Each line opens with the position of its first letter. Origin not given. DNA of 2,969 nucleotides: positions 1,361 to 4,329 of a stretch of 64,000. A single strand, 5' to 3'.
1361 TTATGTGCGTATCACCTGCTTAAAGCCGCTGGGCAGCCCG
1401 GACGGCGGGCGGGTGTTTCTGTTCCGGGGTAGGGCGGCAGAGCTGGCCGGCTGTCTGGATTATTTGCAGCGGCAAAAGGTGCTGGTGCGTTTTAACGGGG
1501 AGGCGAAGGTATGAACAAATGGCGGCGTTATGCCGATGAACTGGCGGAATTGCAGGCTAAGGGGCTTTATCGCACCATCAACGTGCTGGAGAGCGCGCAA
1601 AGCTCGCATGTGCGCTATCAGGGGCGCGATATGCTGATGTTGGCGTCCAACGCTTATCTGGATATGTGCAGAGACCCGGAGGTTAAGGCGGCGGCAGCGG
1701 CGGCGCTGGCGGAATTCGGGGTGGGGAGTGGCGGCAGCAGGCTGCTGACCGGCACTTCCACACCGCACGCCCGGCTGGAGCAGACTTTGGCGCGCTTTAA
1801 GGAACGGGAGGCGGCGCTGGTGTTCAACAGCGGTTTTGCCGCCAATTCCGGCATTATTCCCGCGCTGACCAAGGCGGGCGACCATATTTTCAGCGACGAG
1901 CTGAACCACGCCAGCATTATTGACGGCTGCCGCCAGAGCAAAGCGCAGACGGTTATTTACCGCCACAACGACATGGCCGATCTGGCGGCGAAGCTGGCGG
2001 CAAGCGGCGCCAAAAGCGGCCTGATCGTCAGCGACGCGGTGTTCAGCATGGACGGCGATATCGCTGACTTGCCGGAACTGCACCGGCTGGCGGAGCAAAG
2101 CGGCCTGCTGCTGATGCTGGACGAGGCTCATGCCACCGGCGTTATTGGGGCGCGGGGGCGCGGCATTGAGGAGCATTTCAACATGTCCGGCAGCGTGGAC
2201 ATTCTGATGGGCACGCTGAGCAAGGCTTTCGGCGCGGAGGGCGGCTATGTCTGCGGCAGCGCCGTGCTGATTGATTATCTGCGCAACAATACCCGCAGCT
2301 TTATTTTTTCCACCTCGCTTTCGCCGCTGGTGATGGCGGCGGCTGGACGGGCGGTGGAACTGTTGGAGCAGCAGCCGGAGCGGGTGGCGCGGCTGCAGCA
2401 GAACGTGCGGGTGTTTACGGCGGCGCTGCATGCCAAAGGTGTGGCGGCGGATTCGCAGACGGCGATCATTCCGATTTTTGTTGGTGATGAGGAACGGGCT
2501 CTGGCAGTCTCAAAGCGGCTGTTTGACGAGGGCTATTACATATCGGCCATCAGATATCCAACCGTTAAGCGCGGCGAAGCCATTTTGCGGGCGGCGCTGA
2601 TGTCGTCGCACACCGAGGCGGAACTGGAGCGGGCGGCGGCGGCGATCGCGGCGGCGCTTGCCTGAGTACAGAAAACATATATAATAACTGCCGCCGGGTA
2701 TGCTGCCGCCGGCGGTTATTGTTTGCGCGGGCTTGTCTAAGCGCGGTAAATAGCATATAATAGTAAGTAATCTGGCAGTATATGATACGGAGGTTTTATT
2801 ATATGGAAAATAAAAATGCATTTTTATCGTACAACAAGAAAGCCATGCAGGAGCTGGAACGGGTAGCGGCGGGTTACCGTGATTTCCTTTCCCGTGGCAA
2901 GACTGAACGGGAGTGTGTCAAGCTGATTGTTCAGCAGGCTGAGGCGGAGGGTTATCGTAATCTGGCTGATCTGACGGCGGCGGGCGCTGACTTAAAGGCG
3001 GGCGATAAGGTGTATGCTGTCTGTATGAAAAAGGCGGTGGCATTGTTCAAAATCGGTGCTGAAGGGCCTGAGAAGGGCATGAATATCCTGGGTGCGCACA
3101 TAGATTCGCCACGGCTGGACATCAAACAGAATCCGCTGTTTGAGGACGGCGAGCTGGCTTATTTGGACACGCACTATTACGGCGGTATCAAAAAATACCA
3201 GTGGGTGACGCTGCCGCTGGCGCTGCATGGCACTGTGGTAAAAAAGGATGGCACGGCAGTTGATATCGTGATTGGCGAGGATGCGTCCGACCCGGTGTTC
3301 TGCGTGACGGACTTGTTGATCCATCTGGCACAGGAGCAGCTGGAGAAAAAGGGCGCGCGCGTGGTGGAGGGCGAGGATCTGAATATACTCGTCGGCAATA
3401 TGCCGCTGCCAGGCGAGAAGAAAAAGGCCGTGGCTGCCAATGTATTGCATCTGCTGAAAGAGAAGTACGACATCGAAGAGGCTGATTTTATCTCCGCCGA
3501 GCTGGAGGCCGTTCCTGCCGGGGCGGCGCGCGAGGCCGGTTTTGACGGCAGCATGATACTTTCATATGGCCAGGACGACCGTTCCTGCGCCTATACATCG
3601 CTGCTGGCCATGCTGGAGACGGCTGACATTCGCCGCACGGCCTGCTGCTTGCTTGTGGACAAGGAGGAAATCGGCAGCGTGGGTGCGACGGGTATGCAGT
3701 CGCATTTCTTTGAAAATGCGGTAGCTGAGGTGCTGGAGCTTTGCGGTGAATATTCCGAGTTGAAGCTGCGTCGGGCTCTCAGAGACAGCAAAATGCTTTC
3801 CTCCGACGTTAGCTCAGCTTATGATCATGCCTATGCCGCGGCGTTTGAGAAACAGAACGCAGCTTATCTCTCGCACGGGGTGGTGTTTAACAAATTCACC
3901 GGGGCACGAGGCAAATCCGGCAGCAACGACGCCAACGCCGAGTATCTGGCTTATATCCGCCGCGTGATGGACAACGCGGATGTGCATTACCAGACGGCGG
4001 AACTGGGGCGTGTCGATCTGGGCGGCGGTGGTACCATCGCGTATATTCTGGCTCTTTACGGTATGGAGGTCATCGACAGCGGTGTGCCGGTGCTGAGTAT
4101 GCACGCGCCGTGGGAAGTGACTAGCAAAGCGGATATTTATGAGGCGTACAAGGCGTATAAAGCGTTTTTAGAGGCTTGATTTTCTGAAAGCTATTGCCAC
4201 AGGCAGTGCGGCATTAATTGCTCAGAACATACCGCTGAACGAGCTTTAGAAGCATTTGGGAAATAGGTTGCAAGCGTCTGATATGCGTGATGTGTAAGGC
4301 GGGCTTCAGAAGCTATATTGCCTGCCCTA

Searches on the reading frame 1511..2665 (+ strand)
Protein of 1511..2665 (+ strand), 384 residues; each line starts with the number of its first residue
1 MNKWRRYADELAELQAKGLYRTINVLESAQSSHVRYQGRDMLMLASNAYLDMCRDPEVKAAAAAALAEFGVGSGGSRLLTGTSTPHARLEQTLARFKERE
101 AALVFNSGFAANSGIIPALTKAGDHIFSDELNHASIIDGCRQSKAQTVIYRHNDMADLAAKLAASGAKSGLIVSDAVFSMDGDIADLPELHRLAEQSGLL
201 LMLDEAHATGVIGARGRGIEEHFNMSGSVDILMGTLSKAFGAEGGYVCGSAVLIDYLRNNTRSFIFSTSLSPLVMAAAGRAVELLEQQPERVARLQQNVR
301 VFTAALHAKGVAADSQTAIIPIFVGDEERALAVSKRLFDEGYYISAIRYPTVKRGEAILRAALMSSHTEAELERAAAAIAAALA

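Call 51: search_protein_families(library=pfam, proteins=[window:1511-2665:+], max_evalue=0.00001)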
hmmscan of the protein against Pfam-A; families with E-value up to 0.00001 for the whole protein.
window:1511-2665:+ (384 aa): 3 families
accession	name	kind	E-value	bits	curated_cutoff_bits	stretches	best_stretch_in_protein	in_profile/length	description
PF00155.27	Aminotran_1_2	-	1.3e-65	222.4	19.7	1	40-379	2-361/361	Aminotransferase class I and II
PF01053.26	Cys_Met_Meta_PP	-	1.5e-09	37.3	27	1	86-212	54-181/381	Cys/Met metabolism PLP-dependent enzyme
PF01212.27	Beta_elim_lyase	-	3.5e-07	30.3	27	1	81-267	29-229/288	Beta-eliminating lyase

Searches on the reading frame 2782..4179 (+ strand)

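Call 24: search_protein_families(library=pfam, proteins=[window:2782-4179:+], max_evalue=0.00001)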
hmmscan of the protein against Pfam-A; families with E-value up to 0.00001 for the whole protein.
window:2782-4179:+ (465 aa): 1 family
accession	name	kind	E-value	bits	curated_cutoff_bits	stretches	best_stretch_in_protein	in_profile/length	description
PF02127.20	Peptidase_M18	-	8.4e-83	279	24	1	35-462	1-431/432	Aminopeptidase I zinc metalloprotease (M18)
